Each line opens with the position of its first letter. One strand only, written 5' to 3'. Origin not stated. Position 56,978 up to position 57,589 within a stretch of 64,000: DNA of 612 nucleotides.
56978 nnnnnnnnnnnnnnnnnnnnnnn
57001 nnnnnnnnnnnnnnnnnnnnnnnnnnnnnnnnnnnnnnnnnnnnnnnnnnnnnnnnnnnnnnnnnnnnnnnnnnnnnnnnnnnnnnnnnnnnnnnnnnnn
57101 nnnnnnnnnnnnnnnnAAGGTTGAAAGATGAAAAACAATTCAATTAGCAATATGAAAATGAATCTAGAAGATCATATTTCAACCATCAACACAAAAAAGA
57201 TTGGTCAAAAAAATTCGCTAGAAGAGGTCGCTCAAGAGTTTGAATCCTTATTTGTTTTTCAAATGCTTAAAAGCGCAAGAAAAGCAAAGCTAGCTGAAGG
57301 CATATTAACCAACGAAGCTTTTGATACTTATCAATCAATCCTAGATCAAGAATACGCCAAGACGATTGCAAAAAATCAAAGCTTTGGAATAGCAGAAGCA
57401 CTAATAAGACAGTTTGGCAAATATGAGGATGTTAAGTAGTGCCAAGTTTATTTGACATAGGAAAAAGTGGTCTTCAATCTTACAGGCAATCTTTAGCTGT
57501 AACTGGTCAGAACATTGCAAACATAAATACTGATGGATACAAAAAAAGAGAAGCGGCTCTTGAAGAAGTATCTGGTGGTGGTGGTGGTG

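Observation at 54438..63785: Sigma-54-driven flgG-flgH-flgI-flgJ(N)-flgK-glycosyltransferase operon in a streamlined AT-rich alphaproteobacterial genome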

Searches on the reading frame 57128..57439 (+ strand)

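Call 6: search_protein_families(library=pfam, proteins=[window:57128-57439:+], max_evalue=0.01)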
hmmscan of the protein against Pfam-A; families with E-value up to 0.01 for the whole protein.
window:57128-57439:+ (103 aa): 1 family
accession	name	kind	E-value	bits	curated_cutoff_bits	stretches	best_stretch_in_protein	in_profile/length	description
PF10135.14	Rod-binding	-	6.4e-13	49.5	25.1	1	48-95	1-51/51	Rod binding protein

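Call 7: search_protein_families(library=ncbifam, proteins=[window:57128-57439:+], max_evalue=0.01)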
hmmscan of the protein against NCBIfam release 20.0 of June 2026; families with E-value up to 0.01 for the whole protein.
window:57128-57439:+ (103 aa): 9 families
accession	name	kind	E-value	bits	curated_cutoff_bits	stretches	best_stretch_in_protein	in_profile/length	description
TIGR02541.1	flagell_FlgJ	equivalog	7.5e-14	52.3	193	1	28-98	20-90/294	flagellar assembly peptidoglycan hydrolase FlgJ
NF009354.0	PRK12709.1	equivalog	3.3e-10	40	456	1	26-96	31-100/323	flagellar rod assembly protein/muramidase FlgJ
NF009357.0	PRK12712.1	equivalog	5e-10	39.3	606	1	27-97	35-104/344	flagellar rod assembly protein/muramidase FlgJ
NF009355.0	PRK12710.1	equivalog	2.6e-09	36.7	358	1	24-96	22-97/291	flagellar rod assembly protein/muramidase FlgJ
NF009358.0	PRK12713.1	equivalog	2e-08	34.1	595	1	27-97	35-104/339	flagellar rod assembly protein/muramidase FlgJ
NF009349.0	PRK12708.1-1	equivalog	5.3e-05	23.7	141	1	27-97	21-95/97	peptidoglycan hydrolase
NF009431.0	PRK12790.1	equivalog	7.3e-05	22.7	110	1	12-95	24-105/115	flagellar assembly peptidoglycan hydrolase FlgJ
NF009352.0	PRK12708.1-4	equivalog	0.001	19.5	178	1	23-96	20-97/140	peptidoglycan hydrolase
NF009351.0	PRK12708.1-3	equivalog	0.0028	17.8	183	1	28-96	22-93/129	peptidoglycan hydrolase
